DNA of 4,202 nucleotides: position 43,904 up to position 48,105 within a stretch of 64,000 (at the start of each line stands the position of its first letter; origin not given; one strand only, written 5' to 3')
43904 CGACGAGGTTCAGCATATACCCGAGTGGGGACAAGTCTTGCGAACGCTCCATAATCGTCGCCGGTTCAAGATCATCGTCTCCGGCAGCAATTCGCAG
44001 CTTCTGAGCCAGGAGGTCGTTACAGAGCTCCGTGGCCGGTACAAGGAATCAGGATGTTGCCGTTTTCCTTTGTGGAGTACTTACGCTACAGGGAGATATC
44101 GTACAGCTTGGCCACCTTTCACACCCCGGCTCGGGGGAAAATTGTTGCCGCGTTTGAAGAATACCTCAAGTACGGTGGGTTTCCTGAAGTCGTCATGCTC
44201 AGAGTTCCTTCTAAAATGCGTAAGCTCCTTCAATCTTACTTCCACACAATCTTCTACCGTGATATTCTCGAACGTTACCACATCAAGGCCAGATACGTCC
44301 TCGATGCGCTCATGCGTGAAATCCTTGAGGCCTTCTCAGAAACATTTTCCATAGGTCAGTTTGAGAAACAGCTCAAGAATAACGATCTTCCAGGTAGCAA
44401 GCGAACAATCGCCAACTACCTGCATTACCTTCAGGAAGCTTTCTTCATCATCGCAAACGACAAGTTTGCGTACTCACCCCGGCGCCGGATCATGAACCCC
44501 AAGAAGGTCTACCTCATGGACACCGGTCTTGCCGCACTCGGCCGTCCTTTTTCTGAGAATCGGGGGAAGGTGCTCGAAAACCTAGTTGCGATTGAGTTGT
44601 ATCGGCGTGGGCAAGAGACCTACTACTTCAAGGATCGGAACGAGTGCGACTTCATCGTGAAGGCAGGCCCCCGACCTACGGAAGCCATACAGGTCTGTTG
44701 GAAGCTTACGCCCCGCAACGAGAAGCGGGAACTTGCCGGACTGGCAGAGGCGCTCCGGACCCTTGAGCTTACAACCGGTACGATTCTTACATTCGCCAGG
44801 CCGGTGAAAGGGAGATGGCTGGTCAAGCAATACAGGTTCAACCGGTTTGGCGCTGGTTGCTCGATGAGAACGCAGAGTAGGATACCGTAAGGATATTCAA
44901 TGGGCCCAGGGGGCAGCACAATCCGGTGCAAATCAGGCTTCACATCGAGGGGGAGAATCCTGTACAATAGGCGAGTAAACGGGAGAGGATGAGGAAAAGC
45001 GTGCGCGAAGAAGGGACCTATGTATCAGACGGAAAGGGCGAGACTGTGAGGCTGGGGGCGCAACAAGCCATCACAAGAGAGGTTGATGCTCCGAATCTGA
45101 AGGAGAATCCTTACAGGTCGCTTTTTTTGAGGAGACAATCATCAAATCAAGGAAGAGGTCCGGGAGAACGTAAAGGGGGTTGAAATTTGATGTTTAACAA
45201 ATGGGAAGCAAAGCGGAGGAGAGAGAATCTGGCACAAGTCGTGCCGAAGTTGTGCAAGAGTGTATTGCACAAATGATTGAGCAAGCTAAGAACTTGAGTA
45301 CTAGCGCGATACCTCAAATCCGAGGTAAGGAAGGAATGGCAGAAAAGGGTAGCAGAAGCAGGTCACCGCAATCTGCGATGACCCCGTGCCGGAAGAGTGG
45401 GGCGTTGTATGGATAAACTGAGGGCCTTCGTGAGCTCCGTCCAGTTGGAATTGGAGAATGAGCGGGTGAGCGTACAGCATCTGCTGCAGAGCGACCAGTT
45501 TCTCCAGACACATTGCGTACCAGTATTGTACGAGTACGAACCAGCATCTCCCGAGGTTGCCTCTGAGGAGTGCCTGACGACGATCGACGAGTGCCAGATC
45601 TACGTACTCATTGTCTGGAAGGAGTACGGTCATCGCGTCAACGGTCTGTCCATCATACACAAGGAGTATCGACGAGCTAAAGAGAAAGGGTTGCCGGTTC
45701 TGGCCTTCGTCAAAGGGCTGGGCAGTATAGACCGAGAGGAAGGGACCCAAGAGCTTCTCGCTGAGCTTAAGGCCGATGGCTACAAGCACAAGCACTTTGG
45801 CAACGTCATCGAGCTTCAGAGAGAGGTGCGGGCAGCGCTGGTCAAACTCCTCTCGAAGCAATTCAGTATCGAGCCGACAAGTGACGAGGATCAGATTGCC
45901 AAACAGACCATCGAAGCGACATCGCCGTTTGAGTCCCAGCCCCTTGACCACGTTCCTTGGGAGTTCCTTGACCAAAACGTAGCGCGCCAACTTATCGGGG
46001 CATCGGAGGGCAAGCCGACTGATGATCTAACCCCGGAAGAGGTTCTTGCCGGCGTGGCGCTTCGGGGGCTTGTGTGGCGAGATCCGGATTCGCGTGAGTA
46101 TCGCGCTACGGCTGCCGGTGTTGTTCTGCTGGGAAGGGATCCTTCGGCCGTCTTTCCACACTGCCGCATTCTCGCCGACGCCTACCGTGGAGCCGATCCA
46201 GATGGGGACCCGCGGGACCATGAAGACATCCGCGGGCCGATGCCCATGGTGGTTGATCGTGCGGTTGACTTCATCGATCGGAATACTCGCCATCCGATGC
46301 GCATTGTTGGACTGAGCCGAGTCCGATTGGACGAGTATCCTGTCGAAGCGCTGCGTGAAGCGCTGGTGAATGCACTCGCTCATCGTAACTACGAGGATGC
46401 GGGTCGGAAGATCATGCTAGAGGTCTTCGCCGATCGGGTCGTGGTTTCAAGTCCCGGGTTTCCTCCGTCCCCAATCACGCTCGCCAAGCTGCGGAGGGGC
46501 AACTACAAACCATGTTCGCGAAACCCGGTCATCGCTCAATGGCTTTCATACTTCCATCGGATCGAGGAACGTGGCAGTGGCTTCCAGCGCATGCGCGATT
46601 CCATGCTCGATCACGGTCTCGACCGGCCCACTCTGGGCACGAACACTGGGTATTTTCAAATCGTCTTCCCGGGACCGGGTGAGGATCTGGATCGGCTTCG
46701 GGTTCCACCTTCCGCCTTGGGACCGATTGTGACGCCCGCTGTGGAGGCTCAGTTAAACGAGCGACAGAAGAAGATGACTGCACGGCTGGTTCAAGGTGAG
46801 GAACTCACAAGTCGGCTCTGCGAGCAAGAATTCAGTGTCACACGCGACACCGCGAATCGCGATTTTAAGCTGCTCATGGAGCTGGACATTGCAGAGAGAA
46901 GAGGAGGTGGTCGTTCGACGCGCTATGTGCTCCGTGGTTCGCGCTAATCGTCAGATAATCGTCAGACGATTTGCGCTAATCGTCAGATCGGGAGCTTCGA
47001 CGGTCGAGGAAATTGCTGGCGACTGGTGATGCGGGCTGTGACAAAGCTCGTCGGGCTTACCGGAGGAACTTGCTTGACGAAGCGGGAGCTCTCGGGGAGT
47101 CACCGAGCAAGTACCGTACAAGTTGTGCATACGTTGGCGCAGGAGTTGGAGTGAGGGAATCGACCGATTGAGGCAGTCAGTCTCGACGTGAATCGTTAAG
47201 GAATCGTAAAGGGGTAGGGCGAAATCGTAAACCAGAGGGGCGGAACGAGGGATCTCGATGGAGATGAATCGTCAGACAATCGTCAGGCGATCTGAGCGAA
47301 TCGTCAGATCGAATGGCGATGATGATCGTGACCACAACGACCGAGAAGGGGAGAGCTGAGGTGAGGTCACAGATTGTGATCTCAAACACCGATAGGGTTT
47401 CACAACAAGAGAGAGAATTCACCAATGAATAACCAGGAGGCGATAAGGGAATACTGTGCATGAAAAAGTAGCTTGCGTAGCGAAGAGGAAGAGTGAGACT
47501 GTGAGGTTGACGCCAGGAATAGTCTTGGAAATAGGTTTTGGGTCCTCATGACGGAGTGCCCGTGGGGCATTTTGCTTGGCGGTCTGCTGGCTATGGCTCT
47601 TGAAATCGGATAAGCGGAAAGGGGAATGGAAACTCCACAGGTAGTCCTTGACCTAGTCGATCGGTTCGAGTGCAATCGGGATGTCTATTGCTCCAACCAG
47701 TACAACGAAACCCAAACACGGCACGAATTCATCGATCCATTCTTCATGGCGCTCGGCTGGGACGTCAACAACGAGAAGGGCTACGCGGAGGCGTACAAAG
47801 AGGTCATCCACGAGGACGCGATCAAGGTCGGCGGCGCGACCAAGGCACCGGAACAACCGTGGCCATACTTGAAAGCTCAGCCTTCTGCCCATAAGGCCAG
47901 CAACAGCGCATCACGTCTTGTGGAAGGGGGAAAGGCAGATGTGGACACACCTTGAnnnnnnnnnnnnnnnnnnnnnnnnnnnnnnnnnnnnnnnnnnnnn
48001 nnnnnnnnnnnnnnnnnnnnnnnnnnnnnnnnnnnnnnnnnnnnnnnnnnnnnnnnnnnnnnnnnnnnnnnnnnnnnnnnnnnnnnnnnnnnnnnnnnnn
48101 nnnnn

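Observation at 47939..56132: Giant unknown protein plus a roughly 1740-aa DEAD-box/zinc-ribbon/DUF1998 helicase: a Druantia type III-like pair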

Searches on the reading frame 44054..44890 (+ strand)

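Call 7: search_protein_families(library=padloc, proteins=[window:44054-44890:+], max_evalue=10)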
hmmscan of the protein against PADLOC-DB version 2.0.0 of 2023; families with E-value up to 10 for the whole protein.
window:44054-44890:+ (278 aa): 7 families
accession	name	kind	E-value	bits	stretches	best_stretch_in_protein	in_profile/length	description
PDLC04787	PDC-S01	-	1.8e-61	206.2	1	1-248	149-387/412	-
PDLC04789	PDC-S01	-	6.1e-20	69.6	1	3-217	133-341/375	-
PDLC04790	PDC-S01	-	6e-18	62.8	1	34-245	174-396/422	-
PDLC04791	PDC-S01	-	3.2e-12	43.8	1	33-214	157-349/395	-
PDLC04786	PDC-S01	-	2.1e-09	34.6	1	3-204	147-375/439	-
PDLC04788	PDC-S01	-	2.1e-08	31.6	1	1-161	142-308/448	-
PDLC04792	PDC-S01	-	7.7e-08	29.3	1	28-204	181-372/452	-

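Call 8: search_protein_families(library=pfam, proteins=[window:44054-44890:+], max_evalue=0.01)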
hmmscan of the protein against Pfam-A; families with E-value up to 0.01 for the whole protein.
window:44054-44890:+ (278 aa): 1 family
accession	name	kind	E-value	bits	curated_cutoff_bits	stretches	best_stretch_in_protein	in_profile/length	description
PF13635.12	DUF4143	-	5.7e-16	59.1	28.1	1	69-216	2-159/160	Domain of unknown function (DUF4143)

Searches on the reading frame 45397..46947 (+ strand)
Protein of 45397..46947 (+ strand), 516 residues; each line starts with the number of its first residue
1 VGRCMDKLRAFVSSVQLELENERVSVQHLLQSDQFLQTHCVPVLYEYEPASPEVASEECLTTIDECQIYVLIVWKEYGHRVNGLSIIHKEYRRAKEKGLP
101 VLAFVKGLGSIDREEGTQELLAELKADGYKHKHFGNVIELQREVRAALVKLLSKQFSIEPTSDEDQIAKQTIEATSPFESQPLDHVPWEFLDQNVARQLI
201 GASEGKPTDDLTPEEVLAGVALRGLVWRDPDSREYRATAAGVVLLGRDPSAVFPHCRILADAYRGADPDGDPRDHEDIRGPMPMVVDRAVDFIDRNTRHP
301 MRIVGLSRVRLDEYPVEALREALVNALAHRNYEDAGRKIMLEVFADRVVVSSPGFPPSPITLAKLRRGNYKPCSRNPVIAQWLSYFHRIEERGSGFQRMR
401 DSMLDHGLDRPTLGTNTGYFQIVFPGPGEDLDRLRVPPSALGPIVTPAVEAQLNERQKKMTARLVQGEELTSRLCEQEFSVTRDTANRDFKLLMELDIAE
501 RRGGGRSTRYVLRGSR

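Call 7: search_protein_families(library=padloc, proteins=[window:45397-46947:+], max_evalue=10)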
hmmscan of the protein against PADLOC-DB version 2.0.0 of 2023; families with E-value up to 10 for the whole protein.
window:45397-46947:+ (516 aa): 3 families
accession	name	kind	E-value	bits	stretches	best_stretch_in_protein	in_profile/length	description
PDLC02402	Aga_SIR2-PNTD1-PNTD2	-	3.9e-11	39.8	1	226-399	362-535/876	Class I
PDLC02394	pAgo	-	3.8e-10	36.2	1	190-415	189-425/1121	-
PDLC02418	Aga_SIR2-Kinase-PNTD1-PNTD2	-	1.7e-06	24.6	1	275-354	282-359/756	Class I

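Call 8: search_protein_families(library=pfam, proteins=[window:45397-46947:+], max_evalue=0.01)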
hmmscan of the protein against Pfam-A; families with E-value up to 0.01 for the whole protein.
window:45397-46947:+ (516 aa): 2 families
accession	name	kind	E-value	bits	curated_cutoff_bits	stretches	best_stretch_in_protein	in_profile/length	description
PF13749.12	HATPase_c_4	-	3e-22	78.8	26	1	336-424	1-89/89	Putative ATP-dependent DNA helicase recG C-terminal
PF13271.11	DUF4062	-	9.9e-17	61.4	24.7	1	9-94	1-82/82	Domain of unknown function (DUF4062)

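Call 62: search_protein_families(library=ncbifam, proteins=[window:45397-46947:+], max_evalue=0.01)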
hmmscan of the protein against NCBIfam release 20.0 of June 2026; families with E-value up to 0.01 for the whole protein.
window:45397-46947:+ (516 aa): 0 families

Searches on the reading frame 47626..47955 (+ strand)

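Call 7: search_protein_families(library=padloc, proteins=[window:47626-47955:+], max_evalue=10)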
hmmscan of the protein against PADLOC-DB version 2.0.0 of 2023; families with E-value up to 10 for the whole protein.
window:47626-47955:+ (109 aa): 2 families
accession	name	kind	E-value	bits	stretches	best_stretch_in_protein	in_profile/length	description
PDLC03604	REase_MTase_IIG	-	4.7e-19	65.9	1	5-75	8-80/1011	Type IIG restriction enzyme-methyltransferase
PDLC04706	PDC-M54B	-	0.0092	12.7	1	23-54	38-69/475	-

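Call 8: search_protein_families(library=pfam, proteins=[window:47626-47955:+], max_evalue=0.01)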
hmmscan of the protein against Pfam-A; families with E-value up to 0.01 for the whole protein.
window:47626-47955:+ (109 aa): 1 family
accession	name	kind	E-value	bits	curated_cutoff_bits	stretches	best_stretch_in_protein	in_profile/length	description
PF04313.20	HSDR_N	-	0.0003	21.1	25.1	1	25-61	1-37/198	Type I restriction enzyme R protein N terminus (HSDR_N)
